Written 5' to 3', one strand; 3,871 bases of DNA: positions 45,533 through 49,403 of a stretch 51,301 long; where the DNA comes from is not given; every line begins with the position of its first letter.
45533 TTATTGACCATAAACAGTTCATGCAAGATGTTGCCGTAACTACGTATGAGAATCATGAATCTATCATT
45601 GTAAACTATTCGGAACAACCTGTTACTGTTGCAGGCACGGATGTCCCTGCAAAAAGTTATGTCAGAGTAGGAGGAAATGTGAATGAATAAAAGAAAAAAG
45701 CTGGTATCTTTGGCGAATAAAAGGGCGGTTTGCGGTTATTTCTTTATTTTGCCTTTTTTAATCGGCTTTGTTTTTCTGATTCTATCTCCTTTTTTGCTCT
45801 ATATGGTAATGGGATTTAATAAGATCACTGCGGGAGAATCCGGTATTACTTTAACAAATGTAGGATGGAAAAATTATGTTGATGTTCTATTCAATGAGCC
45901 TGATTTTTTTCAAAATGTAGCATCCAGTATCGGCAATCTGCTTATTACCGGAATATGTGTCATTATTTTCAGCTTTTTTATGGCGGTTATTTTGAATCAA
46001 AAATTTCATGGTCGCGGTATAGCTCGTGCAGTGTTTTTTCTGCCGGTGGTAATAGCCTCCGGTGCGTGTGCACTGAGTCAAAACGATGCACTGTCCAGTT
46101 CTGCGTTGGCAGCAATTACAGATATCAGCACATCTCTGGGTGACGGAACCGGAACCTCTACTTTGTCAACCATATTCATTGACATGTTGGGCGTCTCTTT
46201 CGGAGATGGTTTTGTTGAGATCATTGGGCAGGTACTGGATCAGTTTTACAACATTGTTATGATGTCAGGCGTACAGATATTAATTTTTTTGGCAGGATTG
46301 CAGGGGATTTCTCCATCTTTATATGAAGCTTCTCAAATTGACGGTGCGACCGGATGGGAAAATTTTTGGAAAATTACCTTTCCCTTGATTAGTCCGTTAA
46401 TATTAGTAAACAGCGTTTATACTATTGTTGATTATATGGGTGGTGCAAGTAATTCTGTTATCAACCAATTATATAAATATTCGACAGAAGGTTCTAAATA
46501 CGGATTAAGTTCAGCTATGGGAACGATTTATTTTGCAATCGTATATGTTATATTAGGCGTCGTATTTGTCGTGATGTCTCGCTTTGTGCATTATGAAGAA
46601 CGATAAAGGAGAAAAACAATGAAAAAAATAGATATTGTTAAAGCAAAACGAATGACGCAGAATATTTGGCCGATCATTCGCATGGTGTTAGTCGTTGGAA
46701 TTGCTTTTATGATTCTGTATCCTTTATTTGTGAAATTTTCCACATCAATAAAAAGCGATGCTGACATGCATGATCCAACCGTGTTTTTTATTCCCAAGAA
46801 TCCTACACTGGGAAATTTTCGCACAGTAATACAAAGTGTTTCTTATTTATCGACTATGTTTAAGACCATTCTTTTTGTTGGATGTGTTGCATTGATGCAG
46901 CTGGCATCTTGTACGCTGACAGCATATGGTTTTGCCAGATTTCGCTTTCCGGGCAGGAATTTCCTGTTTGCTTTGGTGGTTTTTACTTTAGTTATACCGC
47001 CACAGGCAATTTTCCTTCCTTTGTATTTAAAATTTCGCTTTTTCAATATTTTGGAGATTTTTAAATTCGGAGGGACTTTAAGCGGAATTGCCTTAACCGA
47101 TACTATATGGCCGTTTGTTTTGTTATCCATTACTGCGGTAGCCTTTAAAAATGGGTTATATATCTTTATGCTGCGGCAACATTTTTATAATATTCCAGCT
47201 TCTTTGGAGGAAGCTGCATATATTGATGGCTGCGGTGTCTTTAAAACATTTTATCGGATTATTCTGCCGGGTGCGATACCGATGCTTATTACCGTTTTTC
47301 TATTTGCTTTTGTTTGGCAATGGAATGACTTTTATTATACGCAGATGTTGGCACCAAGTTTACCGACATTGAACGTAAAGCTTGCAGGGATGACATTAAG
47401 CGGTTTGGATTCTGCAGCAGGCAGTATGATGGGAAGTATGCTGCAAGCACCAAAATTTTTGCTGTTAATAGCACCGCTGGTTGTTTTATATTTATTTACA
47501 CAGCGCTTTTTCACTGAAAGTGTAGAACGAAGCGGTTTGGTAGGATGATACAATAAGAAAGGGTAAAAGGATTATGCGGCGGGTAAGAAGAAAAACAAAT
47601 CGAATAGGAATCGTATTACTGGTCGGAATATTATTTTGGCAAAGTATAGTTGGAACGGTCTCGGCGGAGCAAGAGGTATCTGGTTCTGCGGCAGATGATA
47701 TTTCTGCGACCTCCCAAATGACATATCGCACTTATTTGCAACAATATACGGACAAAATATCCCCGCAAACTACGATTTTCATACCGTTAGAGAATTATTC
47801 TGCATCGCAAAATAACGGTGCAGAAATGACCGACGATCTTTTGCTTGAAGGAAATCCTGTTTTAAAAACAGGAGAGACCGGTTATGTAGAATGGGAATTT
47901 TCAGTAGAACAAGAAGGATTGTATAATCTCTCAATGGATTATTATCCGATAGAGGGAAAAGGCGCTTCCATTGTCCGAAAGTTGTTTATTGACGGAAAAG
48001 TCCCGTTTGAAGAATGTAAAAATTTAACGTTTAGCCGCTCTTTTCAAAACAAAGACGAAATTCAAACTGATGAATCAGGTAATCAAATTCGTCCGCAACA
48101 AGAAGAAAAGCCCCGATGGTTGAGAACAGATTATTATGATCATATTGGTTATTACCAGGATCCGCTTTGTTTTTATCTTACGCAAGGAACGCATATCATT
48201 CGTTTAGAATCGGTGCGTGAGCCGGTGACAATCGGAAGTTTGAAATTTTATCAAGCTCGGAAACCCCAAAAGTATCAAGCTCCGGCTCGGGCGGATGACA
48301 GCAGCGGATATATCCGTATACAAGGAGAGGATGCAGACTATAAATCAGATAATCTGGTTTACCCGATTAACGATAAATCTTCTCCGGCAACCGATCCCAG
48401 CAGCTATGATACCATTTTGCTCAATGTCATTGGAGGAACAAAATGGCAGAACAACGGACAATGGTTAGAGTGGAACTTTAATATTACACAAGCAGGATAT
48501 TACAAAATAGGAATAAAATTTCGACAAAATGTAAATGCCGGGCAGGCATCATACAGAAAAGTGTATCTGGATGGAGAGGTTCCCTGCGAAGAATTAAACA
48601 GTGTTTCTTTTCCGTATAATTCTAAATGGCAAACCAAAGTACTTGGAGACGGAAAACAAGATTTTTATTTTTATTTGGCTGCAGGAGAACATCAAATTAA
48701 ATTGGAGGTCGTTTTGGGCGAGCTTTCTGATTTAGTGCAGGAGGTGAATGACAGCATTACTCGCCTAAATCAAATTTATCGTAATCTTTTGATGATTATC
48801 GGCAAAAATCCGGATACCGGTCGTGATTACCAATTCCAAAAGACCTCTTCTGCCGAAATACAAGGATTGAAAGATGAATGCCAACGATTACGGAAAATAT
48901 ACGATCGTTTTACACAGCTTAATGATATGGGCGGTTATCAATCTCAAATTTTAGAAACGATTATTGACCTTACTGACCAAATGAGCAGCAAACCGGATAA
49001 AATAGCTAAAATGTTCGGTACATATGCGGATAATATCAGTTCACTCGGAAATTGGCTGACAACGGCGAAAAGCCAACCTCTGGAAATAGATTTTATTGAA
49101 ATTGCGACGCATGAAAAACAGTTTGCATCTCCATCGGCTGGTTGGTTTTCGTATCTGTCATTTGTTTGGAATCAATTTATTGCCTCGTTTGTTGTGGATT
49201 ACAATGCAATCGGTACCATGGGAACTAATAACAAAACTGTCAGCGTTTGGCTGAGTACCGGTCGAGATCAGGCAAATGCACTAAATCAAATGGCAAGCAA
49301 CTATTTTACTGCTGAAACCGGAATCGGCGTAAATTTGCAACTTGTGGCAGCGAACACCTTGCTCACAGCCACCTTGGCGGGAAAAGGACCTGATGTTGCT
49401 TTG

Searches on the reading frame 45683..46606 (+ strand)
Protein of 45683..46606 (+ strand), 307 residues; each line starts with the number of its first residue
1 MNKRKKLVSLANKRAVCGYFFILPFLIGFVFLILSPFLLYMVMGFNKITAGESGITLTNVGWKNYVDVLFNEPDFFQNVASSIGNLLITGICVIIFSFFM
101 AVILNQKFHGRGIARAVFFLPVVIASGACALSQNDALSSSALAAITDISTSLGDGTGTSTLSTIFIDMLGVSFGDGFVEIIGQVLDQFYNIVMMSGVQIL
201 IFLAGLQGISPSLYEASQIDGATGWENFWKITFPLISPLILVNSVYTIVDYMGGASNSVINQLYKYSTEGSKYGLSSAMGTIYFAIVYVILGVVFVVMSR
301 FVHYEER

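Call 17: search_protein_families(library=pfam, proteins=[window:45683-46606:+], max_evalue=0.001)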
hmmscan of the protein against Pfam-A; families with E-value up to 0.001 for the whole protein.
window:45683-46606:+ (307 aa): 1 family
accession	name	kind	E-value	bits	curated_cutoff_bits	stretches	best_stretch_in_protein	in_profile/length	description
PF00528.27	BPD_transp_1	-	3.2e-10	40.5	26.4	1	191-297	61-173/184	Binding-protein-dependent transport system inner membrane component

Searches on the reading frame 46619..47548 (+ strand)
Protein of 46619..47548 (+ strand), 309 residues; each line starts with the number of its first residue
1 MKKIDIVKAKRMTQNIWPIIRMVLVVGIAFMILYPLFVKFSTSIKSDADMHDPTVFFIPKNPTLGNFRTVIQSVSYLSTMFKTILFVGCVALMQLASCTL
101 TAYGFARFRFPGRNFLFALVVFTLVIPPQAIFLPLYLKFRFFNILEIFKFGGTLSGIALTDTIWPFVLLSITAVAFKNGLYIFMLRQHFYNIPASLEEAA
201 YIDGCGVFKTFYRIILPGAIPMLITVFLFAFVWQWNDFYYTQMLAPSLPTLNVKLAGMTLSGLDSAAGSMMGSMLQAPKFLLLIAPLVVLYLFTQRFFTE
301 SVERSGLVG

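Call 17: search_protein_families(library=pfam, proteins=[window:46619-47548:+], max_evalue=0.001)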
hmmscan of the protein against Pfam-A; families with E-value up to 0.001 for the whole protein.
window:46619-47548:+ (309 aa): 1 family
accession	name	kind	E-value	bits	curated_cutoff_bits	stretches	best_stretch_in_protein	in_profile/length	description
PF00528.27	BPD_transp_1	-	2.3e-15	57.2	26.4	1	105-296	8-173/184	Binding-protein-dependent transport system inner membrane component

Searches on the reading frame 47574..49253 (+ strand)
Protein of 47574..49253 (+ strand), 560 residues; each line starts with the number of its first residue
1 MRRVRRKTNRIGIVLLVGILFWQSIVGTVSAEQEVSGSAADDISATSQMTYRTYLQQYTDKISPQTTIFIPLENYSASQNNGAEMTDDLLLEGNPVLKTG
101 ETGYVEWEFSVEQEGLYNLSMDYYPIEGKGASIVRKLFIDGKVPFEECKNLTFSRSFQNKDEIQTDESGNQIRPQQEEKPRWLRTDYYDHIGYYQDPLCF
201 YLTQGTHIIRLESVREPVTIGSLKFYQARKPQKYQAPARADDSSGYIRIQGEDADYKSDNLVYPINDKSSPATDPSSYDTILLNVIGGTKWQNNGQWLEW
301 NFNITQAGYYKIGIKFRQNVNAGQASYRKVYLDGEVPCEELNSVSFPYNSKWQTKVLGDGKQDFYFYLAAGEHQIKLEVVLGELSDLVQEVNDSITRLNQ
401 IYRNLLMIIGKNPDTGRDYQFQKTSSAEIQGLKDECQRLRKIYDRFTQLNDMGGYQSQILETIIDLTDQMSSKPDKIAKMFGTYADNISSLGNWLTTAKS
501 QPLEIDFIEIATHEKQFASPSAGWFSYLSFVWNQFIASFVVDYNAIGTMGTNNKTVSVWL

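Call 93: search_protein_families(library=pfam, proteins=[window:47574-49253:+], max_evalue=1)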
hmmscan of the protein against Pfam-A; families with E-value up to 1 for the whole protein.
window:47574-49253:+ (560 aa): 7 families
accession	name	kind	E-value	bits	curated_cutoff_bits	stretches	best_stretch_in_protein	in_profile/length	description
PF25275.1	Golvesin_C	-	0.00015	22.3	31.6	1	296-328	41-74/132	Golvesin C-terminal domain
PF09394.16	Inhibitor_I42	-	0.0028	18.3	27.2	1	75-124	24-74/91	Chagasin family peptidase inhibitor I42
PF16990.11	CBM_35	-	0.012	16.3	28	1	286-318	25-58/121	Carbohydrate binding module (family 35)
PF25474.1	TPR_TmcB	-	0.11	12.8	27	1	379-419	54-94/125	TmcB, TPR repeats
PF05622.17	HOOK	-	0.25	10.5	35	1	424-476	95-147/514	HOOK protein coiled-coil region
PF06657.18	Cep57_MT_bd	-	0.31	12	31.3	0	429-479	17-73/77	Centrosome microtubule-binding domain of Cep57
PF08653.15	DASH_Dam1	-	0.93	9.8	26.6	0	380-405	4-29/56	DASH complex subunit Dam1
